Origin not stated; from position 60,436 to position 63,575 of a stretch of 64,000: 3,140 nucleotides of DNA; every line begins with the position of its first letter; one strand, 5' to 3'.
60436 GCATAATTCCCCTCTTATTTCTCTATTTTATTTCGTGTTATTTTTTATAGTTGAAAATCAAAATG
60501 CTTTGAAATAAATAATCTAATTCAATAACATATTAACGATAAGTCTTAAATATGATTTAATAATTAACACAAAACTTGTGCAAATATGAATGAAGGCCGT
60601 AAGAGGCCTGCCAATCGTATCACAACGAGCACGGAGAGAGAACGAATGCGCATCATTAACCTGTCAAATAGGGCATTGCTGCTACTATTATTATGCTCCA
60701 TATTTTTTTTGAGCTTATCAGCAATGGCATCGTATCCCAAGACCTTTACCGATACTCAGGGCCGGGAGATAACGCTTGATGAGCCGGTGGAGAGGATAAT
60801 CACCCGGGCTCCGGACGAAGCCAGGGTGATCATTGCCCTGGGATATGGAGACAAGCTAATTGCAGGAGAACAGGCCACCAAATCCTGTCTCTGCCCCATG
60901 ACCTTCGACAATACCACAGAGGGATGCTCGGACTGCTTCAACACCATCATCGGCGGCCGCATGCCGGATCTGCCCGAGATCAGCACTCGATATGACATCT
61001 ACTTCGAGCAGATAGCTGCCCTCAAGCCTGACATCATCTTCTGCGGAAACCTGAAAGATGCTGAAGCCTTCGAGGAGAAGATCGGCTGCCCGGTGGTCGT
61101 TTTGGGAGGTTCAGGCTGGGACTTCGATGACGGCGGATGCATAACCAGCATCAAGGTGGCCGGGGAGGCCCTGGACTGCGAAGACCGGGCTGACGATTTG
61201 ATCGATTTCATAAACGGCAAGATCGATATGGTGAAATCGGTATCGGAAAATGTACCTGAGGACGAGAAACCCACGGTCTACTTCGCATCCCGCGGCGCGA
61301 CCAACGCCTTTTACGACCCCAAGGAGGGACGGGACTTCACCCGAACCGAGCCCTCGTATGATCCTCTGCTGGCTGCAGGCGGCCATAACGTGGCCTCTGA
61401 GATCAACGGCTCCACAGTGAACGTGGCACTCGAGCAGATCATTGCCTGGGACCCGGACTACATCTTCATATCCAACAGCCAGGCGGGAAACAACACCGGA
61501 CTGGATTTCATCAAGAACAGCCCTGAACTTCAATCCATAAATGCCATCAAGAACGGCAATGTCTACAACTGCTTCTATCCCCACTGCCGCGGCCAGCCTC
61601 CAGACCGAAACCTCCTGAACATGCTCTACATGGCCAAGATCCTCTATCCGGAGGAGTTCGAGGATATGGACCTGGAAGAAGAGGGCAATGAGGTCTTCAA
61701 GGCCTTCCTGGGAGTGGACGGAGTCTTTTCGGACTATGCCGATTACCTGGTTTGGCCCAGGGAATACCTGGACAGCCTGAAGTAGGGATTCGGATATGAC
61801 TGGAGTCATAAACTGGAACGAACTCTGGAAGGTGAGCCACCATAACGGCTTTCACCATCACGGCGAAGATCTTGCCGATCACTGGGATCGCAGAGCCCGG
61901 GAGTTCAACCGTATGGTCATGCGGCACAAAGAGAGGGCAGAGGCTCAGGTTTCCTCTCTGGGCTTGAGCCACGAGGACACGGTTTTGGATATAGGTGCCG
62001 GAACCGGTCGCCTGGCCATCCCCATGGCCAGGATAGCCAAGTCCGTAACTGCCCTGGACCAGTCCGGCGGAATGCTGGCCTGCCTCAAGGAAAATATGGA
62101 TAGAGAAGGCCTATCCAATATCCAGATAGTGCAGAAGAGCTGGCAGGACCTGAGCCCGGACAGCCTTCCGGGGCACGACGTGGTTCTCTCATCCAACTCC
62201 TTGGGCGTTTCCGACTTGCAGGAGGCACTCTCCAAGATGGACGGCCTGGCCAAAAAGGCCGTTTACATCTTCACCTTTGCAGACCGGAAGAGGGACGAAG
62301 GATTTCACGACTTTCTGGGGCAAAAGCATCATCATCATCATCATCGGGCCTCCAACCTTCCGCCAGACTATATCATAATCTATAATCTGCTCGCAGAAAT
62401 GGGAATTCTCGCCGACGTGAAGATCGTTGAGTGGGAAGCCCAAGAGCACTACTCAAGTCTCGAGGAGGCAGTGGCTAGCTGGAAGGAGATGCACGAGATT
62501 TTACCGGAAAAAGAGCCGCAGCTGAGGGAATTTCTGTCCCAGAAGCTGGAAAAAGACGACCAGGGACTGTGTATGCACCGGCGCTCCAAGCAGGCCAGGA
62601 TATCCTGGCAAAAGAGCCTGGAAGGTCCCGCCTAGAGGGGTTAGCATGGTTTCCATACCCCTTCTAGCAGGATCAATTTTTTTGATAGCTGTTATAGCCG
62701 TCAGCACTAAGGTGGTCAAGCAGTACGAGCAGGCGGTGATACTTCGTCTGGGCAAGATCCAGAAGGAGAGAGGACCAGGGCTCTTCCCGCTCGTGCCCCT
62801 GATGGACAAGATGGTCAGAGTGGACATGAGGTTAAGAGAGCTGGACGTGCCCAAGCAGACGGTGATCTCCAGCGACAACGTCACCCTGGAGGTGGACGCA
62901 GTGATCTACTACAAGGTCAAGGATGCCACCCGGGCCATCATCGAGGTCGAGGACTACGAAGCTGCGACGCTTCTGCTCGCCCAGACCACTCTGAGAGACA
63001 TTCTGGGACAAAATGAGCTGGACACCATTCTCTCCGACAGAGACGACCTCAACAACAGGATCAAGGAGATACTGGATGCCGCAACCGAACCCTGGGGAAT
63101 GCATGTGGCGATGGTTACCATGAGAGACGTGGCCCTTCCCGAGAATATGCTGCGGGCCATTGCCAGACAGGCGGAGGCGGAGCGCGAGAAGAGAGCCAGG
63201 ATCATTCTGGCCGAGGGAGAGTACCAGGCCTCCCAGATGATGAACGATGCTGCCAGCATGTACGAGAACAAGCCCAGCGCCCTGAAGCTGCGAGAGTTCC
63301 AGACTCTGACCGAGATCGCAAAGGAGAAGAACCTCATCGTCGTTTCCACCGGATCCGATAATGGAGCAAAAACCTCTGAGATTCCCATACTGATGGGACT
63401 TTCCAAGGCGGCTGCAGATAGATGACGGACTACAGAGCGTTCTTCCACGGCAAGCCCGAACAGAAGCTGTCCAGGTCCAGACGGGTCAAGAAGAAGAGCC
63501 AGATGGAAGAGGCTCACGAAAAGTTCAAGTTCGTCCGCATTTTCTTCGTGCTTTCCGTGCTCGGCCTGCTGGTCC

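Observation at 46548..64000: Duplicated module: secreted FmdE-domain protein + SAM methyltransferase + FecB-type binding protein + FecCD/FecE importer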

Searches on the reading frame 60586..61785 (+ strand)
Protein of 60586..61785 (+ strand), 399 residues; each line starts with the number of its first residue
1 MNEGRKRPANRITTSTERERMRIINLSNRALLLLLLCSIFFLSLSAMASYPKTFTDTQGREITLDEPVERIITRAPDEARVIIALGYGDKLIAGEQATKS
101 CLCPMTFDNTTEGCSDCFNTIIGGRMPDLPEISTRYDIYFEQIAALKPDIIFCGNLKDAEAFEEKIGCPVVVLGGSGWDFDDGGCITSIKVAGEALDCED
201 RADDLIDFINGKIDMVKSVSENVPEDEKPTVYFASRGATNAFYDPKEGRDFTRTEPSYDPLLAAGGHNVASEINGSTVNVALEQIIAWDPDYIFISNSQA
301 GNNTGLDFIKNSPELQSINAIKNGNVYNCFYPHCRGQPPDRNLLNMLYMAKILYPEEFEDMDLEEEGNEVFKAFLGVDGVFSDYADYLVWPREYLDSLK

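Call 3: search_protein_families(library=pfam, proteins=[window:60586-61785:+], max_evalue=0.01)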
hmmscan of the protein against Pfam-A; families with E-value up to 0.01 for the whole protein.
window:60586-61785:+ (399 aa): 1 family
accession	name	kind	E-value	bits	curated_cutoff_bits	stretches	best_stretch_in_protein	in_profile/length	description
PF01497.23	Peripla_BP_2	-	1.5e-31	110.1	27.5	1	124-328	38-230/235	Periplasmic binding protein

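Call 10: search_protein_families(library=ncbifam, proteins=[window:60586-61785:+], max_evalue=0.001)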
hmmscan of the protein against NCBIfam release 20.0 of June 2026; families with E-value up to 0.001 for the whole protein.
window:60586-61785:+ (399 aa): 7 families
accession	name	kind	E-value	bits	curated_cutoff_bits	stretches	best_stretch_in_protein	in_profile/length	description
TIGR04281.1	peripla_PGF_1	equivalog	3.8e-16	59.1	325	2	138-366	71-277/330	PGF-CTERM-anchored ABC transporter substrate-binding protein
TIGR03868.1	F420-O_ABCperi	hypoth_equivalog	5e-08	32.5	392.4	0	186-323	131-256/287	putative F420-0 ABC transporter substrate-binding protein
NF008501.1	PRK11411.1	subfamily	1.1e-06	27.8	320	1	134-326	88-266/303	Fe(3+) dicitrate ABC transporter substrate-binding protein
NF010649.0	PRK14048.1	equivalog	1.6e-06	27.5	374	1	34-301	12-274/374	ferrichrome/ferrioxamine B periplasmic transporter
NF052484.1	sider_BP_EitA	equivalog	3.8e-05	22.9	640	0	36-96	4-64/328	siderophore ABC transporter substrate-binding protein EitA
TIGR03659.1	IsdE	equivalog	0.00053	19.3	298.65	0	124-328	71-266/292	heme ABC transporter substrate-binding protein IsdE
NF047879.1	catechol_SstD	exception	0.00055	19.1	450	0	137-328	126-315/343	ferrated catecholamine ABC transporter substrate-binding lipoprotein SstD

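Call 29: search_solved_structures(query=window:60586-61785:+, max_evalue=0.001)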
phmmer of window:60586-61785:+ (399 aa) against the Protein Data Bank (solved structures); distinct sequences matched with E-value up to 0.001: 12.
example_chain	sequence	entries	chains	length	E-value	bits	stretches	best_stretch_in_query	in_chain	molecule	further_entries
2etv_A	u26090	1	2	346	1.4e-29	106.7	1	56-384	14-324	iron(III) ABC transporter, periplasmic iron-binding protein, putative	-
4hn9_A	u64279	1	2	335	1.7e-19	73.5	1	48-361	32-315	Iron complex transport system substrate-binding protein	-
6b2x_A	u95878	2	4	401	1.1e-16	64.3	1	40-378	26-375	Solute-binding periplasmic protein of iron/siderophore ABC transporter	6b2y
4ovk_A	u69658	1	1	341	1.2e-14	57.6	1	53-375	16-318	Periplasmic binding protein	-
9hrj_A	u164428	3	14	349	2.6e-14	56.4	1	134-380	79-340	Periplasmic substrate-binding transport protein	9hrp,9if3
9ht5_A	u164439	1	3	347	2.9e-14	56.3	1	134-380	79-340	Periplasmic substrate-binding transport protein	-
3psa_A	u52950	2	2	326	1.4e-09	40.8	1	138-374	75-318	protein HI_1472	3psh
4mo9_A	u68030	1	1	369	2.5e-09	40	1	46-376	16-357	Periplasmic binding protein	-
4pag_A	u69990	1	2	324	5.5e-08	35.6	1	139-384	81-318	Periplasmic binding protein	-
5cr9_A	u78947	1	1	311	2.4e-07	33.5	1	48-327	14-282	ABC-type Fe3+-hydroxamate transport system, periplasmic component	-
3gfv_A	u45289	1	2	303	7.9e-07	31.8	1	133-327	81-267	Uncharacterized ABC transporter solute-binding protein yclQ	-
3tny_A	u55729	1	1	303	0.00093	21.7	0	278-328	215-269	YfiY (ABC transport system substrate-binding protein)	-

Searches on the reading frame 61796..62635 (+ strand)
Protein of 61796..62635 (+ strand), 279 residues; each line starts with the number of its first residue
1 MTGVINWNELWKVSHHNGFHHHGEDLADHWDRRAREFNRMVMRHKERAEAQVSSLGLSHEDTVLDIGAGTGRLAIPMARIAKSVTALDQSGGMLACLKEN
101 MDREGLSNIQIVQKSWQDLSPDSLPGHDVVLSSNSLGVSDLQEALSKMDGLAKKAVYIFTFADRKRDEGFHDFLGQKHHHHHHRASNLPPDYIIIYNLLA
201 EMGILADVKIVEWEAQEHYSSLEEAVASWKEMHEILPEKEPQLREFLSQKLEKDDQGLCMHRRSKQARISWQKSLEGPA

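Call 4: search_protein_families(library=pfam, proteins=[window:61796-62635:+], max_evalue=0.01)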
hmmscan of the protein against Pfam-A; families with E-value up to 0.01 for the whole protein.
window:61796-62635:+ (279 aa): 17 families
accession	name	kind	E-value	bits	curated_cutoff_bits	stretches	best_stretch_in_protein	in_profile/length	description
PF13649.12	Methyltransf_25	-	7.6e-13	49.4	27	1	63-151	1-92/97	Methyltransferase domain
PF13847.12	Methyltransf_31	-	2.2e-10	40.8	27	1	59-158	3-107/145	Methyltransferase domain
PF08241.18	Methyltransf_11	-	1.5e-09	38.8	21.2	1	64-155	1-90/95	Methyltransferase domain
PF08242.18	Methyltransf_12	-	3.9e-08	34.4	30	1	64-153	1-93/98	Methyltransferase domain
PF00398.26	RrnaAD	-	2.4e-07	30.6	24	1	52-115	23-84/263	Ribosomal RNA adenine dimethylase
PF05175.20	MTS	-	4.7e-06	26.8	23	1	55-117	27-91/170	Methyltransferase small domain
PF10294.15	Methyltransf_16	-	8.3e-06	26.1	21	1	58-173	45-167/174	Lysine methyltransferase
PF02527.21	GidB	-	3.9e-05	23.5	27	1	35-159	25-145/184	rRNA small subunit methyltransferase G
PF01209.24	Ubie_methyltran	-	0.00022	21.1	20.1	1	57-148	45-139/233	ubiE/COQ5 methyltransferase family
PF13489.12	Methyltransf_23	-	0.0003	21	27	1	57-150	20-106/164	Methyltransferase domain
PF06325.19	PrmA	-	0.00032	20.7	22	1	59-118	161-221/296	Ribosomal protein L11 methyltransferase (PrmA)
PF01135.25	PCMT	-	0.00054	20.2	20.3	1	54-113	68-130/210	Protein-L-isoaspartate(D-aspartate) O-methyltransferase (PCMT)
PF03602.21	Cons_hypoth95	-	0.0013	18.9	24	1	59-115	41-99/182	Conserved hypothetical protein 95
PF03848.20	TehB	-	0.0025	17.7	20.4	1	62-114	33-85/193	Tellurite resistance protein TehB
PF02475.24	TRM5-TYW2_MTfase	-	0.0034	17.8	28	1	57-114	34-94/164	TRM5/TYW2 methyltransferase domain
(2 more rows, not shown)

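Call 10: search_protein_families(library=ncbifam, proteins=[window:61796-62635:+], max_evalue=0.001)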
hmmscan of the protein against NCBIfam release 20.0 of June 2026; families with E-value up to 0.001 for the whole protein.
window:61796-62635:+ (279 aa): 33 families (the best 25 are shown)
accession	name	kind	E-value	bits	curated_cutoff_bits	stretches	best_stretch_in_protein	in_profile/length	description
NF043040.1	corrin_prot_MT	hypoth_equivalog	6.6e-13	48.6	180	1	44-143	26-125/216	corrinoid protein-associated methyltransferase CpaM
TIGR02469.1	CbiT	equivalog_domain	1.9e-12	47.5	78.3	1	52-131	12-93/124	precorrin-6Y C5,15-methyltransferase (decarboxylating) subunit CbiT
NF041820.1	daptide_MTase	equivalog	8.1e-12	45.1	175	1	58-113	35-93/243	daptide-type RiPP biosynthesis methyltransferase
TIGR01983.1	UbiG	equivalog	2.2e-09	37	102.95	1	59-154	49-145/228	bifunctional 2-polyprenyl-6-hydroxyphenol methylase/3-demethylubiquinol 3-O-methyltransferase UbiG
NF011529.0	PRK14968.1-3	equivalog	6.1e-08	32.3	162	1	55-113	30-88/198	putative methyltransferase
TIGR01934.1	MenG_MenH_UbiE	subfamily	6.4e-08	32.2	158.35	1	49-146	29-127/223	ubiquinone/menaquinone biosynthesis methyltransferase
TIGR02021.1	BchM-ChlM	equivalog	1.3e-07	31.2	158.9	1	61-170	56-164/218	magnesium protoporphyrin IX methyltransferase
NF000499.2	Erm23S_rRNA_broad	equivalog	2.3e-07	30.5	212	1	43-134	7-93/244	23S ribosomal RNA methyltransferase Erm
TIGR02072.1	BioC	equivalog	3.3e-07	30.4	184.95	1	59-161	34-134/244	malonyl-ACP O-methyltransferase BioC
NF001244.0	PRK00216.1-5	equivalog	3.8e-07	29.6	216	1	48-122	37-115/236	bifunctional demethylmenaquinone methyltransferase/2-methoxy-6-polyprenyl-1,4-benzoquinol methylase UbiE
TIGR00536.1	hemK_fam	subfamily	4e-07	29.4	115.5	1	57-118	111-176/286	HemK family protein methyltransferase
NF001785.0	PRK00517.2-2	equivalog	4.5e-07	29.3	188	1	59-132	145-217/282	50S ribosomal protein L11 methyltransferase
NF006138.0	PRK08287.1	equivalog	4.6e-07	29.8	210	1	45-113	17-87/189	decarboxylating cobalt-precorrin-6B (C(15))-methyltransferase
NF005640.0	PRK07402.1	equivalog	6.9e-07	29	219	1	51-115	35-101/200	precorrin-6Y C5,15-methyltransferase subunit CbiT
TIGR03534.1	RF_mod_PrmC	equivalog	9.3e-07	28.5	199.1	1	59-120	86-151/253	peptide chain release factor N(5)-glutamine methyltransferase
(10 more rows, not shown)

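Call 31: search_solved_structures(query=window:61796-62635:+, max_evalue=0.001)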
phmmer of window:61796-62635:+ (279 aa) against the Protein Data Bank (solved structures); distinct sequences matched with E-value up to 0.001: 7.
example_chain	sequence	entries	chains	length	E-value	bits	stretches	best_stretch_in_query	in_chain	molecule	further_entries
2yxd_A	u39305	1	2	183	6.2e-07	32.8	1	46-119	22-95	Probable cobalt-precorrin-6Y C(15)-methyltransferase [decarboxylating]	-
8qby_t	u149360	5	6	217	1.9e-06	31.1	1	52-147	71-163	Protein-L-isoaspartate O-methyltransferase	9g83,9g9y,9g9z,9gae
2h1r_A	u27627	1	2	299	0.0001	25.5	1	57-113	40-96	Dimethyladenosine transferase, putative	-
7oy1_A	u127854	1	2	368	0.00054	23.1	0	24-115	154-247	Carminomycin 4-O-methyltransferase DnrK,Methyltransferase domain-containing protein,Aclaci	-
7phf_A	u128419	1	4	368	0.00068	22.8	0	24-115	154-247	Carminomycin 4-O-methyltransferase DnrK,Methyltransferase domain-containing protein,Aclaci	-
7pgj_A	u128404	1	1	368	0.00094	22.3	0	24-115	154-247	Carminomycin 4-O-methyltransferase DnrK,Methyltransferase domain-containing protein,Aclaci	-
7pga_A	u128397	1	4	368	0.00094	22.3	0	24-115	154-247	Carminomycin 4-O-methyltransferase DnrK,Methyltransferase domain-containing protein,Aclaci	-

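Call 73: find_homologous_proteins(query=window:61796-62635:+, max_evalue=1e-10)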
Query window:61796-62635:+ (279 aa): 205 proteins with E <= 1e-10 among 1532 candidates; the best 120 are listed.
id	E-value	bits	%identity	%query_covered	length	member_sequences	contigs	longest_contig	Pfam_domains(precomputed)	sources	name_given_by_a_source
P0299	1.6e-185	633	100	100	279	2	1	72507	PF13847.13,PF00398.27,PF05175.21,PF13649.13,PF08241.19,PF08242.19,PF10294.16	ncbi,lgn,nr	ncbi:MAG: class I SAM-dependent methyltransferase [Methanotrichaceae archaeon]|nr:class I SAM-depend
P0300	3.4e-182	622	99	100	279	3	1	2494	PF13847.13,PF00398.27,PF05175.21,PF13649.13,PF08241.19,PF08242.19,PF10294.16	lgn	-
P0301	1.2e-142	493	78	100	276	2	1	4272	PF13847.13,PF00398.27,PF13649.13,PF08241.19,PF08242.19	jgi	jgi:SAM-dependent methyltransferase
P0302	4.3e-130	452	71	100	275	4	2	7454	PF13847.13,PF00398.27,PF05175.21,PF13649.13,PF08241.19,PF08242.19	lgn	-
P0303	2.7e-128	446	70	100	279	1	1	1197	PF13847.13,PF00398.27,PF06325.20,PF05175.21,PF13649.13,PF01209.25,PF08241.19,PF08242.19,PF10294.16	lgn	-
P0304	2.5e-127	443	70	100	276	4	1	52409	PF13847.13,PF00398.27,PF13489.13,PF06325.20,PF05175.21,PF13649.13,PF08241.19,PF08242.19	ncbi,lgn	-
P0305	6.5e-122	425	67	98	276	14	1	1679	PF13847.13,PF00398.27,PF13649.13,PF08241.19,PF08242.19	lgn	-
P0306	1.5e-121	424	68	100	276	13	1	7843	PF13847.13,PF00398.27,PF13649.13,PF08241.19,PF08242.19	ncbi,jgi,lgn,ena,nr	ncbi:MAG: class I SAM-dependent methyltransferase [Methanothrix sp.]|nr:class I SAM-dependent methyl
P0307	4.8e-121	422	66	100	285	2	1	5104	PF13847.13,PF00398.27,PF05175.21,PF13649.13,PF08241.19,PF08242.19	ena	-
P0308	1.0e-120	421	67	98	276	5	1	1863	PF13847.13,PF00398.27,PF02353.27,PF05175.21,PF13649.13,PF01209.25,PF08241.19,PF08242.19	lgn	-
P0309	1.0e-119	417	67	98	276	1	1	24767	PF13847.13,PF00398.27,PF02353.27,PF05175.21,PF13649.13,PF01209.25,PF08241.19,PF08242.19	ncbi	ncbi:MAG: class I SAM-dependent methyltransferase [Methanothrix sp.]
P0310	1.5e-118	414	65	98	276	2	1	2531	PF13847.13,PF00398.27,PF05175.21,PF13649.13,PF08241.19,PF08242.19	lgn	-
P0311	1.6e-118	414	65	98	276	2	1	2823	PF13847.13,PF00398.27,PF05175.21,PF13649.13,PF02475.24,PF08241.19,PF08242.19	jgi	jgi:FkbM family methyltransferase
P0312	1.6e-118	414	66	98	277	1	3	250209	PF13847.13,PF00398.27,PF05175.21,PF13649.13,PF08241.19,PF08242.19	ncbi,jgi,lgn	-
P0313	7.9e-118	411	66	100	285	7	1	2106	PF13847.13,PF00398.27,PF03848.21,PF05175.21,PF13649.13,PF08241.19,PF08242.19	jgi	-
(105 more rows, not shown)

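Call 81: predict_structure(alignment_id=A3)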
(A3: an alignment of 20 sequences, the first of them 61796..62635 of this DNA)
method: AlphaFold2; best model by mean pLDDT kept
length: 279 residues; sequences in the alignment: 20
mean_pLDDT: 84.7   pTM: 0.83
mean pLDDT of the five models: 84.7, 81.3, 80.8, 77.6, 72.9
residues with pLDDT >= 90: 148; 70-90: 90; 50-70: 21; < 50: 20
segments of 3 or more residues with pLDDT < 50: 20-22, 177-185, 276-279
pLDDT, mean of each block of 10 residues (from residue 1): 69 61 69 90 87 94 94 96 96 96 97 90 91 77 93 94 73 58 55 91 94 89 92 84 93 93 90 62
secondary structure, 60 per line:
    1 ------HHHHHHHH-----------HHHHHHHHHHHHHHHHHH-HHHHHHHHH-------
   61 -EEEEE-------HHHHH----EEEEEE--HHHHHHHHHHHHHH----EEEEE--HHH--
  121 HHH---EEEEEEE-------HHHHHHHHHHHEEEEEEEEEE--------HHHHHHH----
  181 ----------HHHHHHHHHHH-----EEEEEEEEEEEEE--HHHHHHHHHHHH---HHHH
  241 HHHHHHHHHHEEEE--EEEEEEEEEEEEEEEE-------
elements in order: H7-14 H26-43 H45-53 E62-66 H74-78 E83-88 H91-104 E109-113 E127-133 H141-151 E152-161 H170-176 H191-201 E207-219 H222-233 H237-250 E251-254 E257-272

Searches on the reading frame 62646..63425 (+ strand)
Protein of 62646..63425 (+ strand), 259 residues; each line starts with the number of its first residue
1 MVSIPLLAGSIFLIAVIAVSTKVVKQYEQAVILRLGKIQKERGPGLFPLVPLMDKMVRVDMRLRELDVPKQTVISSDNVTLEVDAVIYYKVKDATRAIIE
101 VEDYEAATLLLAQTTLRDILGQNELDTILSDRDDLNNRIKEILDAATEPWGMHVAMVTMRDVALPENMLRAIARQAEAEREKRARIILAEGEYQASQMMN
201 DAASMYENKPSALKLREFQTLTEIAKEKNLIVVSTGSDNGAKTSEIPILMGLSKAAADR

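Call 4: search_protein_families(library=pfam, proteins=[window:62646-63425:+], max_evalue=0.01)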
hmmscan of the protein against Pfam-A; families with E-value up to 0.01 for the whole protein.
window:62646-63425:+ (259 aa): 2 families
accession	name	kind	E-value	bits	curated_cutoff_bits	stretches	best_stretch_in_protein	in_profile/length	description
PF01145.31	Band_7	-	1.5e-39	136.3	23.6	1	22-192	1-175/176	SPFH domain / Band 7 family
PF13421.11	Band_7_1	-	0.00067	19.8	24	1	112-177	141-208/211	SPFH domain-Band 7 family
